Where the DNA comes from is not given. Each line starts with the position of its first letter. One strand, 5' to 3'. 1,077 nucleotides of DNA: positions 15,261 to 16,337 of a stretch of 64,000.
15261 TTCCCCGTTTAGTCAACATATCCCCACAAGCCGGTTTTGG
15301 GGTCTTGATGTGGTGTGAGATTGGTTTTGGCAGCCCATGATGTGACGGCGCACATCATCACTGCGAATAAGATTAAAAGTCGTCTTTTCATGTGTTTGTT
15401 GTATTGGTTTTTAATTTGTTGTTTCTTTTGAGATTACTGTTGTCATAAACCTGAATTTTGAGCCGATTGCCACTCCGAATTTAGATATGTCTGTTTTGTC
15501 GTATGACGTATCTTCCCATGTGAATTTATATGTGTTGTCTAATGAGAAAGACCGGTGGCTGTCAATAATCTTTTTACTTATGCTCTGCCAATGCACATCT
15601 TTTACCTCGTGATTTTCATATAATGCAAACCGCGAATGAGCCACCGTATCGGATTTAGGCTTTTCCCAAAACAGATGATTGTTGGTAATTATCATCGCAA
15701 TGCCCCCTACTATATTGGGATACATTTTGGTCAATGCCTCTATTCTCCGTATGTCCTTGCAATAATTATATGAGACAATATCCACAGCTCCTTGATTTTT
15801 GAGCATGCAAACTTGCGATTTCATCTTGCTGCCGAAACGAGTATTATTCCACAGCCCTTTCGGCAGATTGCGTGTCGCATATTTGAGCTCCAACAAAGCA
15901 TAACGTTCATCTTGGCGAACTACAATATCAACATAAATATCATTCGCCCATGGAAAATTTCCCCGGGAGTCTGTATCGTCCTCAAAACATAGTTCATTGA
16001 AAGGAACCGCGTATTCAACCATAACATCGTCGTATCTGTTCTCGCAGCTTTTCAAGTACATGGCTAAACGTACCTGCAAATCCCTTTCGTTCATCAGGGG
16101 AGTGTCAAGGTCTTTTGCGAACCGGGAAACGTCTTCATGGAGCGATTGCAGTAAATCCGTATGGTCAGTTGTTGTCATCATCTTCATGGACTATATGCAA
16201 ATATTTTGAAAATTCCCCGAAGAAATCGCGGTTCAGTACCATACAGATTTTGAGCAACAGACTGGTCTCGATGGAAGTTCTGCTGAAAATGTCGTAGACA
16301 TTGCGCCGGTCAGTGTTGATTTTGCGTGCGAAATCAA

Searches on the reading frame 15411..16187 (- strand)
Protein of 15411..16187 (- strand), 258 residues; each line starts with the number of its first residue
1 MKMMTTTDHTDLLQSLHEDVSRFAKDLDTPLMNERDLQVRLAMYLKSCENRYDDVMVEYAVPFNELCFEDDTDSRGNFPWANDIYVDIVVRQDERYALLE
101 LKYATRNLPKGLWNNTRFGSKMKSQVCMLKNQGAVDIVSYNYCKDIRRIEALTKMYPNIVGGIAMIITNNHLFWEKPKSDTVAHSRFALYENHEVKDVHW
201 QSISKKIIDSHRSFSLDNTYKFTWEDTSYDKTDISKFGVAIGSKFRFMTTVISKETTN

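Call 4: search_protein_families(library=pfam, proteins=[window:15411-16187:-], max_evalue=1)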
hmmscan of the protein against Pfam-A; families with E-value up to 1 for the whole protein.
window:15411-16187:- (258 aa): 0 families

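Call 5: search_protein_families(library=padloc, proteins=[window:15411-16187:-], max_evalue=1)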
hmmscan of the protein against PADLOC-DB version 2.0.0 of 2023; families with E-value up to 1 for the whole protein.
window:15411-16187:- (258 aa): 0 families

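Call 6: search_protein_families(library=ncbifam, proteins=[window:15411-16187:-], max_evalue=1)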
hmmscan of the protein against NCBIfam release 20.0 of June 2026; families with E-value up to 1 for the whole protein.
window:15411-16187:- (258 aa): 0 families

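Call 7: find_homologous_proteins(query=window:15411-16187:-)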
Query window:15411-16187:- (258 aa): 32 proteins with E <= 0.001 among 184 candidates.
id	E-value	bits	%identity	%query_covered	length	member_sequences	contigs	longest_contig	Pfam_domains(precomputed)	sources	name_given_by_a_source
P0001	2.8e-173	592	100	100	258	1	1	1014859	-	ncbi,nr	ncbi:MAG: hypothetical protein NC217_03215 [Muribaculaceae bacterium]|nr:hypothetical protein [Murib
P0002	2.9e-151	520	89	100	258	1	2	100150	-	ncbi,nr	ncbi:MAG: hypothetical protein NC402_02610 [Prevotella sp.]|nr:hypothetical protein [Prevotella sp.]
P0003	7.7e-89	315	59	95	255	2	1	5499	-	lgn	-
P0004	1.1e-65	240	45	95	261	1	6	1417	-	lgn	-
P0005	1.8e-62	229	45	95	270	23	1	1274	-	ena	-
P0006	1.2e-60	223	46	94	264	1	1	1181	-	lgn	-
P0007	6.8e-60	221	46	95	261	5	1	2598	-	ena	-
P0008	1.4e-56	210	44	93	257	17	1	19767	-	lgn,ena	-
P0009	6.2e-56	208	44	93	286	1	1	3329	-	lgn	-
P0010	1.0e-46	177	40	97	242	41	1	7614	-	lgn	-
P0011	1.0e-44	171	41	95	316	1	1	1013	-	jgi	jgi:hypothetical protein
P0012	1.2e-44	171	43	87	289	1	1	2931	-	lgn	-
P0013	2.7e-44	169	40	93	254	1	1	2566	-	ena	-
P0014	7.1e-44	168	40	91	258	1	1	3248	-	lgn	-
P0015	7.5e-44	168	41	86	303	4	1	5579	-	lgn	-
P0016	1.4e-43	167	40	93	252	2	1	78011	-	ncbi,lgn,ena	-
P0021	3.5e-41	159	39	93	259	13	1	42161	-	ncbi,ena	-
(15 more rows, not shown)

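Call 8: search_solved_structures(query=window:15411-16187:-, max_evalue=10)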
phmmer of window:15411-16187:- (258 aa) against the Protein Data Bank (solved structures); distinct sequences matched with E-value up to 10: 1.
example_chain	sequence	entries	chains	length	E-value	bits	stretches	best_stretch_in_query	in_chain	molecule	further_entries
4rcm_A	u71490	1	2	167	0.17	14.4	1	100-138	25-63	Methylated RNA-binding protein 1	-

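Call 13: search_solved_structures(query=A1, max_evalue=10, show_alignments=2)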
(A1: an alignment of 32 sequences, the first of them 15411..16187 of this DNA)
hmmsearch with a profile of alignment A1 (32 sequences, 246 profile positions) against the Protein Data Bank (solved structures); distinct sequences matched with E-value up to 10: 0.

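Call 14: find_encoding_contigs(protein=P0016, flank=6000, max_places=4)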
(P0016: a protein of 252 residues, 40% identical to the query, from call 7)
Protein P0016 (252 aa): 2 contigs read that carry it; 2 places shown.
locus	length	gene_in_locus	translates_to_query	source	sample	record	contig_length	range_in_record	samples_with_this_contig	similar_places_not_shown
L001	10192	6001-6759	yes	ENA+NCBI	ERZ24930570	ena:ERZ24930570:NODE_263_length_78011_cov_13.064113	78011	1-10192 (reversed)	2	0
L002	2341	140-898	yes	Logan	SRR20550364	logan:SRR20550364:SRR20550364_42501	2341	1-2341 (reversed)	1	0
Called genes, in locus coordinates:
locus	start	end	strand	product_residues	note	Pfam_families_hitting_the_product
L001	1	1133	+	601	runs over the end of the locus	PF00009:GTP_EFTU, PF01926:MMR_HSR1 (faint), PF22042:EF-G_D2, PF03144:GTP_EFTU_D2, PF00679:EFG_C, PF21018:BipA_C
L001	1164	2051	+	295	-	PF17127:DUF5106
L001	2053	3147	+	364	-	PF01902:Diphthami_syn_2_N (faint), PF03054:tRNA_Me_trans, PF20259:tRNA_Me_trans_M, PF20258:tRNA_Me_trans_C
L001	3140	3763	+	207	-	PF02577:BFN_dom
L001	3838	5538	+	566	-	PF00749:tRNA-synt_1c, PF03950:tRNA-synt_1c_C, PF20974:tRNA-synt_1c_C2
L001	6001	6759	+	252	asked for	-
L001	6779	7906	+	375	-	-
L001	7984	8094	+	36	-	-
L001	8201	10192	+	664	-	?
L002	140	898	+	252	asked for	-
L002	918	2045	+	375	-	-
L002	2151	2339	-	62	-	?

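Call 15: find_encoding_contigs(protein=P0021, flank=6000, max_places=4)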
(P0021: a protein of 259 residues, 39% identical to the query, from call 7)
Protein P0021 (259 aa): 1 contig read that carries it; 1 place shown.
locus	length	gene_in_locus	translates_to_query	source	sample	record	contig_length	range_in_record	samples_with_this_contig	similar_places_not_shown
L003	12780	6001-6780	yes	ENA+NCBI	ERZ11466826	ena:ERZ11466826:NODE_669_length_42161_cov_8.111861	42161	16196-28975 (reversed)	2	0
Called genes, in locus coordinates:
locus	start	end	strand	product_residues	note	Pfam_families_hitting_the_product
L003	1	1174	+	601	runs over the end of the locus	PF00009:GTP_EFTU, PF01926:MMR_HSR1 (faint), PF22042:EF-G_D2, PF03144:GTP_EFTU_D2, PF00679:EFG_C, PF21018:BipA_C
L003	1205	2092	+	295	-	PF17127:DUF5106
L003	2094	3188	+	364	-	PF01902:Diphthami_syn_2_N (faint), PF03054:tRNA_Me_trans, PF20259:tRNA_Me_trans_M, PF20258:tRNA_Me_trans_C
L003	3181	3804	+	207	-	PF02577:BFN_dom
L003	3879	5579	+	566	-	PF00749:tRNA-synt_1c, PF03950:tRNA-synt_1c_C, PF20974:tRNA-synt_1c_C2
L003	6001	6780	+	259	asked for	-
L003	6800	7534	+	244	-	-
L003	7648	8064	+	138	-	-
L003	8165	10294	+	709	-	-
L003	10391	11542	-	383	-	PF04055:Radical_SAM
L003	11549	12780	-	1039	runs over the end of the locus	PF12705:PDDEXK_1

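Call 16: find_encoding_contigs(protein=P0002, flank=6000, max_places=3)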
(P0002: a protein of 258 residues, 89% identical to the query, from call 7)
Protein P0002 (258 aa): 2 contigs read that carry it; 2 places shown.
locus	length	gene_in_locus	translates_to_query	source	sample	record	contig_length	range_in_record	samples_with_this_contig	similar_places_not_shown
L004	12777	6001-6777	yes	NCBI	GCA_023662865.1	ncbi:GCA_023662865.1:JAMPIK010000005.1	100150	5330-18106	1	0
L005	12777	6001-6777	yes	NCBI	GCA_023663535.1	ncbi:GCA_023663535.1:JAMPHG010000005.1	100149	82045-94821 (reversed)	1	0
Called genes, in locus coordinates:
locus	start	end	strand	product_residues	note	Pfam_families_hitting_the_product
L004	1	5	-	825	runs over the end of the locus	PF00912:Transgly, PF28500:PBP_middle, PF00905:Transpeptidase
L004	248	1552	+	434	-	PF03051:Peptidase_C1_2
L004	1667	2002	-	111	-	-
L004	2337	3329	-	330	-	PF00889:EF_TS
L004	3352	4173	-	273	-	PF00318:Ribosomal_S2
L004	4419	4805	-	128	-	PF00380:Ribosomal_S9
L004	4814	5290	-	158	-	PF00572:Ribosomal_L13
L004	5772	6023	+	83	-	-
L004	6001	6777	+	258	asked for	-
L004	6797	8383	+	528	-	PF14903:WG_beta_rep (weak)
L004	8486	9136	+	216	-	PF01936:NYN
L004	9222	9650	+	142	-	PF02657:SufE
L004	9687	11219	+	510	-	PF07690:MFS_1, PF00854:PTR2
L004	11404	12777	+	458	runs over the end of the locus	PF17125:Methyltr_RsmF_N, PF01189:Methyltr_RsmB-F, PF13636:Methyltranf_PUA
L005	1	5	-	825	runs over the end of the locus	PF00912:Transgly, PF28500:PBP_middle, PF00905:Transpeptidase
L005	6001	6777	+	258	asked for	-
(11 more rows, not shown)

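Call 19: predict_structure(alignment_id=A1)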
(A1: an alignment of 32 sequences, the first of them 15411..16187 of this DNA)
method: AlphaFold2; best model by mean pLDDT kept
length: 258 residues; sequences in the alignment: 32
mean_pLDDT: 85.1   pTM: 0.86
mean pLDDT of the five models: 85.1, 84.7, 84.3, 84.2, 83.6
residues with pLDDT >= 90: 156; 70-90: 60; 50-70: 22; < 50: 20
segments of 3 or more residues with pLDDT < 50: 1-9, 70-75
pLDDT, mean of each block of 10 residues (from residue 1): 42 95 94 93 92 96 74 56 93 97 85 77 74 85 96 93 96 91 93 96 90 93 94 56 86 70
secondary structure, 60 per line:
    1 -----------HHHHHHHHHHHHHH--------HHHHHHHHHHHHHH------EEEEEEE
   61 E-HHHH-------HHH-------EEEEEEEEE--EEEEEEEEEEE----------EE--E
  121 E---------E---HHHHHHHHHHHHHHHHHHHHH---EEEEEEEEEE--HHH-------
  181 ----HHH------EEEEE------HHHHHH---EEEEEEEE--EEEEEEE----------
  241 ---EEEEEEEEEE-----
elements in order: H12-25 H34-47 E54-61 H63-66 E84-92 E95-105 H135-155 E159-168 E194-198 H205-210 E214-221 E224-230 E244-253

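Call 21: search_protein_representatives(protein=window:15411-16187:-)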
Query: 258 residues. Proteins with E-value up to 0.001 (for the whole library): 726; up to 1e-10: 212; up to 1e-30: 23. The best 150 are listed.
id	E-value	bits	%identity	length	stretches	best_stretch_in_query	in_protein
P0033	2.3e-57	210.6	47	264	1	11-253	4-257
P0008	4.3e-57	209.7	46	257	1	12-253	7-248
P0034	4.3e-54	199.9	46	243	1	11-231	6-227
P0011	3.2e-45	170.8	47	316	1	10-254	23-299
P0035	6.9e-41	156.6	42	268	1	11-232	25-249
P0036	5.2e-40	153.8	41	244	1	10-225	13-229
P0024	8.5e-40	153.1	45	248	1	10-229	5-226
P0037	8.3e-39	149.8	43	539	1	13-255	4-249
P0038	1.0e-38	149.5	42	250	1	8-250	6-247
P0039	7.4e-38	146.7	38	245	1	10-250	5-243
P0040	1.2e-37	146.0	42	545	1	13-255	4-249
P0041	3.8e-37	144.4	43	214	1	32-237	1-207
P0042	1.4e-35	139.2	40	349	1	13-229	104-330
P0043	3.5e-35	137.9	41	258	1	9-254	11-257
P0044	9.3e-35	136.5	38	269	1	12-229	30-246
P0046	2.5e-34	135.2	37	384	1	24-234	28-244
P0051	3.3e-31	124.9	38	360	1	7-227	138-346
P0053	1.4e-30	122.8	39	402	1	9-229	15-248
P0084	2.9e-25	105.4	32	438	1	11-254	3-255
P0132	7.2e-20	87.8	32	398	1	4-231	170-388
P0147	1.0e-17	80.7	33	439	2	125-229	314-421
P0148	1.7e-17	80.0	35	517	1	11-224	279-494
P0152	3.3e-17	79.1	32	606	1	23-223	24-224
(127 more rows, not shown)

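Call 22: search_protein_families(library=pfam, proteins=[P0037, P0040, P0046, P0051, P0053, P0084, P0148, P0152, P0147, P0132], max_evalue=0.01)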
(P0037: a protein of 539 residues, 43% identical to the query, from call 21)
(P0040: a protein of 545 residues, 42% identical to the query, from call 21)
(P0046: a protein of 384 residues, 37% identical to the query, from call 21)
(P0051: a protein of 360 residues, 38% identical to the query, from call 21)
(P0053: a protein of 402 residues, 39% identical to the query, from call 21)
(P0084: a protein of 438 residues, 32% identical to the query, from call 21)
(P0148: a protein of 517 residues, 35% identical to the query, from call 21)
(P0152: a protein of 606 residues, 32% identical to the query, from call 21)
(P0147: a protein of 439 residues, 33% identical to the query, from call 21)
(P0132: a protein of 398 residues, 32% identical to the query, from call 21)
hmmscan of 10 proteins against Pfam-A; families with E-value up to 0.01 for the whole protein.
P0037 (539 aa): 0 families

P0040 (545 aa): 0 families

P0046 (384 aa): 0 families

P0051 (360 aa): 0 families

P0053 (402 aa): 0 families

P0084 (438 aa): 0 families

P0148 (517 aa): 0 families

P0152 (606 aa): 0 families

P0147 (439 aa): 2 families
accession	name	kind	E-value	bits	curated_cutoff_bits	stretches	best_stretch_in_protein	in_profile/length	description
PF08011.17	PDDEXK_9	-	0.00064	20.1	25.5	0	260-338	9-84/105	PD-(D/E)XK nuclease superfamily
PF04471.18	Mrr_cat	-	0.0015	19.1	21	1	254-307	6-61/115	Restriction endonuclease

P0132 (398 aa): 0 families

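Call 23: fold_search(model_id=the predicted structure, library=pdb)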
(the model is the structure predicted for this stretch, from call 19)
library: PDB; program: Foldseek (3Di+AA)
matches with E <= 10: 322; with E <= 0.001: 0
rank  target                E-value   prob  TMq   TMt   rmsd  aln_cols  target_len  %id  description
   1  1y88                  1.8e-02  0.98  0.18  0.24   3.8        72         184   15  Crystal Structure of Protein of Unknown Function AF1548 (released 2004-12-21)
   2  8iby_C                2.9e-02  0.87  0.26  0.09  11.3       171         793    9  Structure of R2 with 5'ORF (released 2023-09-20)
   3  1tw8_D                3.1e-02  0.51  0.25  0.25  10.8       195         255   10  HincII bound to Ca2+ and cognate DNA GTCGAC (released 2004-08-10)
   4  5zyt_C                3.9e-02  0.47  0.22  0.25  11.1       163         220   12  Crystal structure of human MGME1 with 3' overhang double strand DNA3 (released 2018-09-19)
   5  8b1r_B                3.9e-02  0.23  0.19  0.06  12.3       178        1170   16  RecBCD in complex with the phage protein gp5.9 (released 2022-12-28)
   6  6hz4_N                5.4e-02  0.85  0.20  0.31   6.0        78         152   13  Structure of McrBC without DNA binding domains (one half of the full complex) (released 2019-07-24)
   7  3e42_B                5.7e-02  0.47  0.25  0.27   9.9       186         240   11  Q138F HincII bound to GTCGAC and Ca2+ (cocrystallized) (released 2008-08-26)
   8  8gh6_A                6.1e-02  0.77  0.25  0.08  11.4       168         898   10  Bombyx mori R2 retrotransposon initiating target-primed reverse transcription (released 2023-04-05)
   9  1tx3_D                6.1e-02  0.38  0.24  0.25  10.7       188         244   11  HINCII BOUND TO COGNATE DNA (released 2005-02-15)
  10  4r5q                  7.8e-02  0.85  0.16  0.19   4.4        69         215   23  Crystal structure and nuclease activity of the CRISPR-associated Cas4 protein Pcal_0546 from Pyrobaculum calidifontis co (released 2014-09-17)
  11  5mbv_B                7.8e-02  0.21  0.21  0.06  14.1       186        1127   17  Cryo-EM structure of Lambda Phage protein GamS bound to RecBCD. (released 2017-01-11)
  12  3e41_B                8.3e-02  0.35  0.24  0.25   9.8       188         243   13  Q138F HincII bound to GTCGAC and 5 mM Ca2+ (released 2008-08-26)
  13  6sjb_B                8.3e-02  0.14  0.17  0.05  12.9       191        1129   15  Cryo-EM structure of the RecBCD Chi recognised complex (released 2020-01-01)
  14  3ebc_B                8.9e-02  0.41  0.26  0.27   9.6       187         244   11  Structure of N141A HincII with Cognate DNA (released 2008-12-23)
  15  3e42_A                8.9e-02  0.38  0.26  0.27  10.2       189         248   13  Q138F HincII bound to GTCGAC and Ca2+ (cocrystallized) (released 2008-08-26)
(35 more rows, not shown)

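Call 25: find_related_loci(query=A1, collection=genome_contigs, flank=7000)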
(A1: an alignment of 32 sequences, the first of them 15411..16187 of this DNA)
Query A1 (258 aa) in genome_contigs; peptide patterns used: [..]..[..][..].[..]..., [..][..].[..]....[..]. (x = any residue, [..] = any of these).
85 stretches matched a pattern; 48 encode a relative of the query (tblastn E <= 1e-3); 48 distinct loci.
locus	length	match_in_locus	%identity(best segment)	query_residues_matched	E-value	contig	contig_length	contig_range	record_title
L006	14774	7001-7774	89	1-258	9e-158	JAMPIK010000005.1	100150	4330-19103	MAG: Prevotella sp. isolate NALB_7963_9 Scaffold_#5__SCF_005___100150_bp, whole genome shotgun sequence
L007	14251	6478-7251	45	10-254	9e-69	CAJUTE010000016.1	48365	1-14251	MAG TPA_asm: uncultured Muribaculum sp. isolate MGBC165515 genome assembly, contig: MGBC165515.16, whole genome shotgun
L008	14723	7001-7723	41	12-252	4e-55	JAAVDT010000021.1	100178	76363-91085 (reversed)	MAG: Bacteroides sp. isolate Mgla_MAG_ref_9 c_000000001325, whole genome shotgun sequence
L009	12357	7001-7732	40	3-253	3e-53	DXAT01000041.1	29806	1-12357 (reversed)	MAG TPA_asm: Candidatus Coprenecus pullistercoris isolate Gambia18-42 Gambia18__C36945_L29806_SAMN16086528, whole genome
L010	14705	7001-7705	41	12-252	3e-52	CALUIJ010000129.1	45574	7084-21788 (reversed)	MAG: uncultured Prevotella sp. isolate E22__bin320 genome assembly, contig: E22__k127_601358, whole genome shotgun seque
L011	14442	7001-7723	40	4-252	4e-51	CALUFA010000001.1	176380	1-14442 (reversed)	MAG: uncultured Prevotella sp. isolate BRZ_R__bin45 genome assembly, contig: BRZ_R__NODE_73_length_176380_cov_9.328883,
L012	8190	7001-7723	37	7-252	1e-49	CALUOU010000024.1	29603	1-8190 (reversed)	MAG: uncultured Bacteroides sp. isolate BRZ_RN__bin32 genome assembly, contig: BRZ_RN__NODE_1712_length_29603_cov_12.341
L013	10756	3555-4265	38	12-254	7e-49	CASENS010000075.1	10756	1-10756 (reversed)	uncultured Bacteroides sp. isolate SI.A95.metabat-bins.97 genome assembly, contig: SI.A95.metabat-bins.97.fa_k141_243975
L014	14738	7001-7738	36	1-251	1e-47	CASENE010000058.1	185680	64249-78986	uncultured Bacteroides sp. isolate SI.O56.metabat-bins.19 genome assembly, contig: SI.O56.metabat-bins.19.fa_k141_193041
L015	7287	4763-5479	37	12-255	3e-48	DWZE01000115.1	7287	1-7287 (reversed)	MAG TPA_asm: Candidatus Bacteroides intestinavium isolate ChiHecec1B25-7008 ChiHecec1B25__C299294_L7287_SAMN08009883, wh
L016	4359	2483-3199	36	12-255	4e-47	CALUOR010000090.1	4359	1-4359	MAG: uncultured Bacteroides sp. isolate BRZ_KF__bin27 genome assembly, contig: BRZ_KF__NODE_33480_length_4359_cov_7.5740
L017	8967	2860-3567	37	12-252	7e-47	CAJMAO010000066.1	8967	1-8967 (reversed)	MAG TPA_asm: uncultured Prevotella sp. isolate ERR321532-bin.36 genome assembly, contig: NODE_3195_length_8967_cov_4.868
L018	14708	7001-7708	37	12-252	9e-47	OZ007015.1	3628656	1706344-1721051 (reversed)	MAG: Prevotella sp. CAG:1058 isolate 6755_HET_CTRL_contig_661_metaflye_large MAG genome assembly, chromosome: 1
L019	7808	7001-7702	38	12-252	5e-46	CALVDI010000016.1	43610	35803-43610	MAG: uncultured Bacteroidales bacterium isolate BRZ_BB__bin35 genome assembly, contig: BRZ_BB__NODE_921_length_43610_cov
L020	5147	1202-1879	38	1-227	7e-45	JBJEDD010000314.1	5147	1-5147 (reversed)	MAG: Muribaculaceae bacterium isolate LOHA34_bin.023 NODE_8176_length_5147_cov_6.290456, whole genome shotgun sequence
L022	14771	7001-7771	36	4-258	2e-42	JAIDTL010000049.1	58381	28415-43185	MAG: Muribaculaceae bacterium isolate SC0367_S14_12 SC0367_S14_12_contig_49, whole genome shotgun sequence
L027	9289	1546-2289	34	12-254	6e-40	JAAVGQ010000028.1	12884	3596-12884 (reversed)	MAG: Bacteroidales bacterium isolate Mgla_MAG_ref_121 c_000000025490, whole genome shotgun sequence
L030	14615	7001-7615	35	15-234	2e-38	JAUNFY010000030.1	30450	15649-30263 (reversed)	MAG: Bacteroidales bacterium isolate S26M_St_19 NODE_1074_length_30450_cov_13.315841, whole genome shotgun sequence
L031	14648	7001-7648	35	12-241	1e-37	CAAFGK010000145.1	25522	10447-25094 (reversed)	MAG TPA_asm: Bacteroidales bacterium, isolate HGM05194, WGS project CAAFGK010000000 data, contig: SRS140513_4_k99_80747,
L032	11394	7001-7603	35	18-229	7e-37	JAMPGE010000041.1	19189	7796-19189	MAG: Muribaculum sp. isolate NALB_7863_13 Scaffold_#41__SCF_041___19189_bp, whole genome shotgun sequence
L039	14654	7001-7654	33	31-252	4e-30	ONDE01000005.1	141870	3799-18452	uncultured Bacteroidales bacterium isolate RUG197 genome assembly, contig: scaffold_21, whole genome shotgun sequence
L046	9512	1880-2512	31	4-224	3e-21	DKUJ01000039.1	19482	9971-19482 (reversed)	MAG TPA_asm: Porphyromonadaceae bacterium UBA7207 UBA7207_contig_181, whole genome shotgun sequence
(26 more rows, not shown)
